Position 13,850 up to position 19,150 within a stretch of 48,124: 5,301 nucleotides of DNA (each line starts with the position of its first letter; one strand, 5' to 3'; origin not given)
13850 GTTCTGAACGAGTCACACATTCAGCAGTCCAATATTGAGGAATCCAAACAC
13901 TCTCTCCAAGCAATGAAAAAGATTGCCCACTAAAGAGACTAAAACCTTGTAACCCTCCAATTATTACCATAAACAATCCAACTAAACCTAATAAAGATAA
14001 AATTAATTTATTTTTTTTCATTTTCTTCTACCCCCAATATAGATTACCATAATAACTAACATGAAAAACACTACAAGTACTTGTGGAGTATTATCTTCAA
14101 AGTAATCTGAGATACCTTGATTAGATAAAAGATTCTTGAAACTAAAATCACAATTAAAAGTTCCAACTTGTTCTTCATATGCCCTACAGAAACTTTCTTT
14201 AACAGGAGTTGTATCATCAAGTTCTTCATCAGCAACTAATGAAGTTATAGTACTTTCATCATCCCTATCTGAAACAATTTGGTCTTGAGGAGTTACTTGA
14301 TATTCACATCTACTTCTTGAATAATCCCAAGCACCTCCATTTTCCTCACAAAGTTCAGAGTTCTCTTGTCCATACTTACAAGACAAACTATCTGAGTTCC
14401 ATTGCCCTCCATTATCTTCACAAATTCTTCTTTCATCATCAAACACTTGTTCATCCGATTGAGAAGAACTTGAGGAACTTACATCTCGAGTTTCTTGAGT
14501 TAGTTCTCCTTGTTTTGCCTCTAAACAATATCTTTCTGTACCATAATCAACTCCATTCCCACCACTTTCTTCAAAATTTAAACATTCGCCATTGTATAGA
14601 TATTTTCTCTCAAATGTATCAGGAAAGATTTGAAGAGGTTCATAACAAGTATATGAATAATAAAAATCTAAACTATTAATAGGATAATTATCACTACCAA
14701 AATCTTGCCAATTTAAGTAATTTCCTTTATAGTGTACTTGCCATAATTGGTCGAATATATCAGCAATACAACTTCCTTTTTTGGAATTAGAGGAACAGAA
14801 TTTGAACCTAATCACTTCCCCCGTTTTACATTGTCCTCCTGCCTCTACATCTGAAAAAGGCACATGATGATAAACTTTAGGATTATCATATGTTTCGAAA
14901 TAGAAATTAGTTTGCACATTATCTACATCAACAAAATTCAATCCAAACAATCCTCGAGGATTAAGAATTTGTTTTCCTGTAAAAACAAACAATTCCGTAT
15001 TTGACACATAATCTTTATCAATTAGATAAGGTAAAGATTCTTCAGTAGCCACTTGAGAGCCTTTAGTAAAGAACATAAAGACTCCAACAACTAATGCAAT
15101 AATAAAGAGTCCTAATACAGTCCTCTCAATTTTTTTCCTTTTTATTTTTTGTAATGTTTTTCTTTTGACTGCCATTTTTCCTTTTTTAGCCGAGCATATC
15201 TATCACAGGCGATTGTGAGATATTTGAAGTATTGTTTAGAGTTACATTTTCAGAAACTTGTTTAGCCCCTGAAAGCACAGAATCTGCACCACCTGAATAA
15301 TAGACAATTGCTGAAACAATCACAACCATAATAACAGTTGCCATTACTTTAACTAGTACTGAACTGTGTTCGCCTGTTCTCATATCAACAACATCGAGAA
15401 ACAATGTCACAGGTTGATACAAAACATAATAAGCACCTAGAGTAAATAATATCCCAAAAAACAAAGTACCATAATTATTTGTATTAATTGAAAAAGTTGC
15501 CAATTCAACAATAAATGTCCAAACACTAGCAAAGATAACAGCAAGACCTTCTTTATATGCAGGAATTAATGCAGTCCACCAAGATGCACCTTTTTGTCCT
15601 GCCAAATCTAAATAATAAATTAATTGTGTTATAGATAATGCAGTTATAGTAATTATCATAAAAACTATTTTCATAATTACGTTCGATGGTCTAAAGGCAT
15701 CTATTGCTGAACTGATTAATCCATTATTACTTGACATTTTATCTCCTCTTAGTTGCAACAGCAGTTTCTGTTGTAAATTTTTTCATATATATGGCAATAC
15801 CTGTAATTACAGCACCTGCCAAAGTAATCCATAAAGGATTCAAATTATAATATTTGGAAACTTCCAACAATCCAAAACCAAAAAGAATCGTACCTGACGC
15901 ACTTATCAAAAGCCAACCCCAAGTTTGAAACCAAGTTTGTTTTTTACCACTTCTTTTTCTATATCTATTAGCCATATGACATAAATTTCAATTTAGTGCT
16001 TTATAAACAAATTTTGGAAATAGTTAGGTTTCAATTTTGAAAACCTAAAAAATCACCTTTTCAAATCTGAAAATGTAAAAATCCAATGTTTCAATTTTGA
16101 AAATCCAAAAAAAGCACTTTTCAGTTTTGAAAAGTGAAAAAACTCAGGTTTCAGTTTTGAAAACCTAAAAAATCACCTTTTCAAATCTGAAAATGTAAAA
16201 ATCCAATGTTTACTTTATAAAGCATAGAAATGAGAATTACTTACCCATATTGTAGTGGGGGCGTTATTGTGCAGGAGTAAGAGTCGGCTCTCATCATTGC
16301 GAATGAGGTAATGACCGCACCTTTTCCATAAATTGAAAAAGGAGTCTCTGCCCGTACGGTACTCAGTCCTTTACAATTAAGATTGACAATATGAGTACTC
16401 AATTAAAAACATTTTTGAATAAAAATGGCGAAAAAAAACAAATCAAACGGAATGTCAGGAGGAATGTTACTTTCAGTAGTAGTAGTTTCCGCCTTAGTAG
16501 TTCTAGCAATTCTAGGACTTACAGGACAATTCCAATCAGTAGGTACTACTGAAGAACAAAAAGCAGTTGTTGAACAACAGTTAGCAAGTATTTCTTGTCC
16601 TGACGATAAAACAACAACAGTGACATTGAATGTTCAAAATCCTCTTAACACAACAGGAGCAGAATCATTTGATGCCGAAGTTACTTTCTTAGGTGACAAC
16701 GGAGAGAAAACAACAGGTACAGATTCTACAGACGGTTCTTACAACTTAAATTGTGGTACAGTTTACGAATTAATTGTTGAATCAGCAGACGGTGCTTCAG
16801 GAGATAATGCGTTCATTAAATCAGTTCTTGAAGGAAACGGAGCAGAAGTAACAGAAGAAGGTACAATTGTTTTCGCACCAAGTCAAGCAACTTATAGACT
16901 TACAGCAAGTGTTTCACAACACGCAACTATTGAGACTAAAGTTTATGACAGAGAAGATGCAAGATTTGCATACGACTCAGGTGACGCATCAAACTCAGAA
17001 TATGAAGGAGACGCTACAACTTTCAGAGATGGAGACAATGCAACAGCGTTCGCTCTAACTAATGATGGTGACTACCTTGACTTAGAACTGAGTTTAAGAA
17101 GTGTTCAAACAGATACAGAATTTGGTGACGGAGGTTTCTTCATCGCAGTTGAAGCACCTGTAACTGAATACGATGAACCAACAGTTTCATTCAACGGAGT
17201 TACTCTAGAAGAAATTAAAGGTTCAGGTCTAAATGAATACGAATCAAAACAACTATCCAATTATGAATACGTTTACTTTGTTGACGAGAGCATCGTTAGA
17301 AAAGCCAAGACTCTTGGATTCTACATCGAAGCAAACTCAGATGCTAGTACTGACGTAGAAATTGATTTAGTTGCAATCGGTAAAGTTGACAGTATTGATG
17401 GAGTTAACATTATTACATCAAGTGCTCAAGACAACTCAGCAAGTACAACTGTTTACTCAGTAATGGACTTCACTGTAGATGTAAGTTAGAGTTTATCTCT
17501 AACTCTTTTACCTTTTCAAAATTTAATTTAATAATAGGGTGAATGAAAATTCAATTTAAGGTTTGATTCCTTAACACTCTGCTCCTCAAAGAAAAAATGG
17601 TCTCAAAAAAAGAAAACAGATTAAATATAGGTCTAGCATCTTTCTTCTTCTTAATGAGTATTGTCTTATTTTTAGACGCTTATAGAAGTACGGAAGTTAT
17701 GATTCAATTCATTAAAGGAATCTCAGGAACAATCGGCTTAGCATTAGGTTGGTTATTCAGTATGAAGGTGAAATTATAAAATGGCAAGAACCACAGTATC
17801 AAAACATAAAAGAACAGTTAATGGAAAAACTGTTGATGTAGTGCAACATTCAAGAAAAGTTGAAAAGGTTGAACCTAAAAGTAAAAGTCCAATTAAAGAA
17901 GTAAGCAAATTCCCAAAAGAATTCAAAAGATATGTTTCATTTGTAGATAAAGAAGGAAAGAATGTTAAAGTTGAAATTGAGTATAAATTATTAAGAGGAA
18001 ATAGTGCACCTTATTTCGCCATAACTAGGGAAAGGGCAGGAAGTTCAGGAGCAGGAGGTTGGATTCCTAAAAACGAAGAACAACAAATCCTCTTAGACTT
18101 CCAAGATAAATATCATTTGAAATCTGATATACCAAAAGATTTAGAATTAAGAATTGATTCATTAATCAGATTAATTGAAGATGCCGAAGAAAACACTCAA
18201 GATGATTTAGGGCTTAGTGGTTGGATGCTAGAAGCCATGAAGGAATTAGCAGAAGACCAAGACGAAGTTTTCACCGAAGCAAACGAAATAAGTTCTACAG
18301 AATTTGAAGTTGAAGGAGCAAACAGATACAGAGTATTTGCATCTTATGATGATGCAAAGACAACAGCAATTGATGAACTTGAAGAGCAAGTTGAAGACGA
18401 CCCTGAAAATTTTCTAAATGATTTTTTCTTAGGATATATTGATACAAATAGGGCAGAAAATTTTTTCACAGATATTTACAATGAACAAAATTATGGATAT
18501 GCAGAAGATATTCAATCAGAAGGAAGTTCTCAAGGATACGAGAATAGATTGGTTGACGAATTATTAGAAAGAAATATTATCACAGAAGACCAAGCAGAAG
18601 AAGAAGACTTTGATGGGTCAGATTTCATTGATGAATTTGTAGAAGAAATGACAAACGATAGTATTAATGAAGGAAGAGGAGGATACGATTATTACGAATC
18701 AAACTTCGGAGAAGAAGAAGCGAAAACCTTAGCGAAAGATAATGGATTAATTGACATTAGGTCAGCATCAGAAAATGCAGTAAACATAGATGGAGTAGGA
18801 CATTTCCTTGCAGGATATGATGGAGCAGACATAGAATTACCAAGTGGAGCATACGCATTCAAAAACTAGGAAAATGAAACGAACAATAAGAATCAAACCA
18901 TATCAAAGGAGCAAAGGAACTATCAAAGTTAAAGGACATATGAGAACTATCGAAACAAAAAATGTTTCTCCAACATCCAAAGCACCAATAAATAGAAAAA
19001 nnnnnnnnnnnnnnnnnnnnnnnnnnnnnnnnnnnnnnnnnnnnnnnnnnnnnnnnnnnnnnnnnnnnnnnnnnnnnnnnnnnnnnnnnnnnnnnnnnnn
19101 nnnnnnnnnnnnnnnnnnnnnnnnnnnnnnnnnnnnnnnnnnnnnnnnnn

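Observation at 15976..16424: Six phased palindromes (TTTCA-N4-TGAAA every 30 bp) between two mirror-image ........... promoters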

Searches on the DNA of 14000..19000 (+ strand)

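Call 13: search_dna_similar(query=window:14000-19000:+, collection=phages, mode=distant)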
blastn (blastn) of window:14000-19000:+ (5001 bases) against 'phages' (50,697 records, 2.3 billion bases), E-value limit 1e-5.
No match.

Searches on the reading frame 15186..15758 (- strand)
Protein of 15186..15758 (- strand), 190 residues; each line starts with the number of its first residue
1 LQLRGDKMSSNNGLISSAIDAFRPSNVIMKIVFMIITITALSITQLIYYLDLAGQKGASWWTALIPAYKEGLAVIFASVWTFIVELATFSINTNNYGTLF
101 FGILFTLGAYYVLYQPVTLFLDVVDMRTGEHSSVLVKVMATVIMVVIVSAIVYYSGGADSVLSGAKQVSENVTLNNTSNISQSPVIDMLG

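Call 10: search_protein_families(library=pfam, proteins=[window:15186-15758:-], max_evalue=0.01)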
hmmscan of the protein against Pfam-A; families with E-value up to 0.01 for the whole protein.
window:15186-15758:- (190 aa): 1 family
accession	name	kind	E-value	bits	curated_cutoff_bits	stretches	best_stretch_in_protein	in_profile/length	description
PF11031.13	Phage_holin_T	-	0.0036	17.2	22.2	1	114-175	4-66/233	Bacteriophage T holin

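Call 11: search_protein_families(library=phrogs, proteins=[window:15186-15758:-], max_evalue=0.01)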
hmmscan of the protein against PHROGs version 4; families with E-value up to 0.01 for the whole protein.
window:15186-15758:- (190 aa): 0 families

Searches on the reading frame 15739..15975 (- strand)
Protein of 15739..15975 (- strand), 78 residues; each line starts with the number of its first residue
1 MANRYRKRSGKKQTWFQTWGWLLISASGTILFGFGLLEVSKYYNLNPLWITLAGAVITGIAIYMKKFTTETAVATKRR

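Call 10: search_protein_families(library=pfam, proteins=[window:15739-15975:-], max_evalue=0.01)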
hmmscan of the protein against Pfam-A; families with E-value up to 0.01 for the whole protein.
window:15739-15975:- (78 aa): 0 families

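Call 11: search_protein_families(library=phrogs, proteins=[window:15739-15975:-], max_evalue=0.01)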
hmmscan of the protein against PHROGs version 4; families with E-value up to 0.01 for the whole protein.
window:15739-15975:- (78 aa): 1 family
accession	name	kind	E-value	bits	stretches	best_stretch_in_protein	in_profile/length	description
phrog_4839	-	unknown function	0.0061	17.7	1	30-68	33-69/87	-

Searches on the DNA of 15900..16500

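Call 9: search_rna_families(source=window, start=15900, end=16500, threshold=evalue, max_evalue=10, show_alignments=3)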
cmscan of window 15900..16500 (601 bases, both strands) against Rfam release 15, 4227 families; matches with E-value up to 10: 18.
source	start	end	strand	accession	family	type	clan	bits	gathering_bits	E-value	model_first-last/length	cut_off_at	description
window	16056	16135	+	RF03765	mir-2059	Gene; miRNA;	-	23.1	90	0.045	1-68/68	no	mir-2059 microRNA precursor family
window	16100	16164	-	RF02732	JA04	Gene; sRNA;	-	20.8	81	1.9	1-81/81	no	Aggregatibacter sRNA JA04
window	16101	16188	-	RF03940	MIR9563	Gene; miRNA;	-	19.9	90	0.45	1-127/127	no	MIR9563 microRNA precursor family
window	15926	16033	-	RF01005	MIR530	Gene; miRNA;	-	19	85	0.54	33-142/172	no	MIR530 microRNA precursor family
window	16028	16044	+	RF01315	CRISPR-DR2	Gene; CRISPR;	CL00014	18.3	37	1.6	1-30/30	no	CRISPR RNA direct repeat element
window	16122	16189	-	RF03303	mir-973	Gene; miRNA;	-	18.1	63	1.5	1-84/84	no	mir-973 microRNA precursor family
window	16324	16486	-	RF04150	MIR2655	Gene; miRNA;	-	17.6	122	2.7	1-267/267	no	MIR2655 microRNA precursor family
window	16105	16197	-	RF00515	PyrR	Cis-reg;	-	17.5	54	8.3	1-115/115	no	PyrR binding site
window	16021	16075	-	RF03103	RAGATH-34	Gene; sRNA;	-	17.4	60.7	7.5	1-107/107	no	RAGATH-34 RNA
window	16084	16183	-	RF00600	SNORA79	Gene; snRNA; snoRNA; HACA-box;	-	16.2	55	5.3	1-143/143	no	Small nucleolar RNA SNORA79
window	16053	16137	+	RF03933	MIR6445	Gene; miRNA;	-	15.9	100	3.7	13-105/117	no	MIR6445 microRNA precursor family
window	16095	16196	+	RF02322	TtnuHACA15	Gene; snRNA; snoRNA; HACA-box;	-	15.8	100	6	34-111/117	no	Tetrahymena snoRNA TtnuHACA15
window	16146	16195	+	RF04170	MIR7723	Gene; miRNA;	-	14.7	200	3.3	1-235/235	no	MIR7723 microRNA precursor family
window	16029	16072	-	RF01667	rox1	Cis-reg;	-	14.7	58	5.9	1-59/59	no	Drosophila rox1 ncRNA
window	16153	16281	+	RF02168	PVT1_5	Gene; lncRNA;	-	14.7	60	7.3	1-133/133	no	Pvt1 oncogene conserved region 5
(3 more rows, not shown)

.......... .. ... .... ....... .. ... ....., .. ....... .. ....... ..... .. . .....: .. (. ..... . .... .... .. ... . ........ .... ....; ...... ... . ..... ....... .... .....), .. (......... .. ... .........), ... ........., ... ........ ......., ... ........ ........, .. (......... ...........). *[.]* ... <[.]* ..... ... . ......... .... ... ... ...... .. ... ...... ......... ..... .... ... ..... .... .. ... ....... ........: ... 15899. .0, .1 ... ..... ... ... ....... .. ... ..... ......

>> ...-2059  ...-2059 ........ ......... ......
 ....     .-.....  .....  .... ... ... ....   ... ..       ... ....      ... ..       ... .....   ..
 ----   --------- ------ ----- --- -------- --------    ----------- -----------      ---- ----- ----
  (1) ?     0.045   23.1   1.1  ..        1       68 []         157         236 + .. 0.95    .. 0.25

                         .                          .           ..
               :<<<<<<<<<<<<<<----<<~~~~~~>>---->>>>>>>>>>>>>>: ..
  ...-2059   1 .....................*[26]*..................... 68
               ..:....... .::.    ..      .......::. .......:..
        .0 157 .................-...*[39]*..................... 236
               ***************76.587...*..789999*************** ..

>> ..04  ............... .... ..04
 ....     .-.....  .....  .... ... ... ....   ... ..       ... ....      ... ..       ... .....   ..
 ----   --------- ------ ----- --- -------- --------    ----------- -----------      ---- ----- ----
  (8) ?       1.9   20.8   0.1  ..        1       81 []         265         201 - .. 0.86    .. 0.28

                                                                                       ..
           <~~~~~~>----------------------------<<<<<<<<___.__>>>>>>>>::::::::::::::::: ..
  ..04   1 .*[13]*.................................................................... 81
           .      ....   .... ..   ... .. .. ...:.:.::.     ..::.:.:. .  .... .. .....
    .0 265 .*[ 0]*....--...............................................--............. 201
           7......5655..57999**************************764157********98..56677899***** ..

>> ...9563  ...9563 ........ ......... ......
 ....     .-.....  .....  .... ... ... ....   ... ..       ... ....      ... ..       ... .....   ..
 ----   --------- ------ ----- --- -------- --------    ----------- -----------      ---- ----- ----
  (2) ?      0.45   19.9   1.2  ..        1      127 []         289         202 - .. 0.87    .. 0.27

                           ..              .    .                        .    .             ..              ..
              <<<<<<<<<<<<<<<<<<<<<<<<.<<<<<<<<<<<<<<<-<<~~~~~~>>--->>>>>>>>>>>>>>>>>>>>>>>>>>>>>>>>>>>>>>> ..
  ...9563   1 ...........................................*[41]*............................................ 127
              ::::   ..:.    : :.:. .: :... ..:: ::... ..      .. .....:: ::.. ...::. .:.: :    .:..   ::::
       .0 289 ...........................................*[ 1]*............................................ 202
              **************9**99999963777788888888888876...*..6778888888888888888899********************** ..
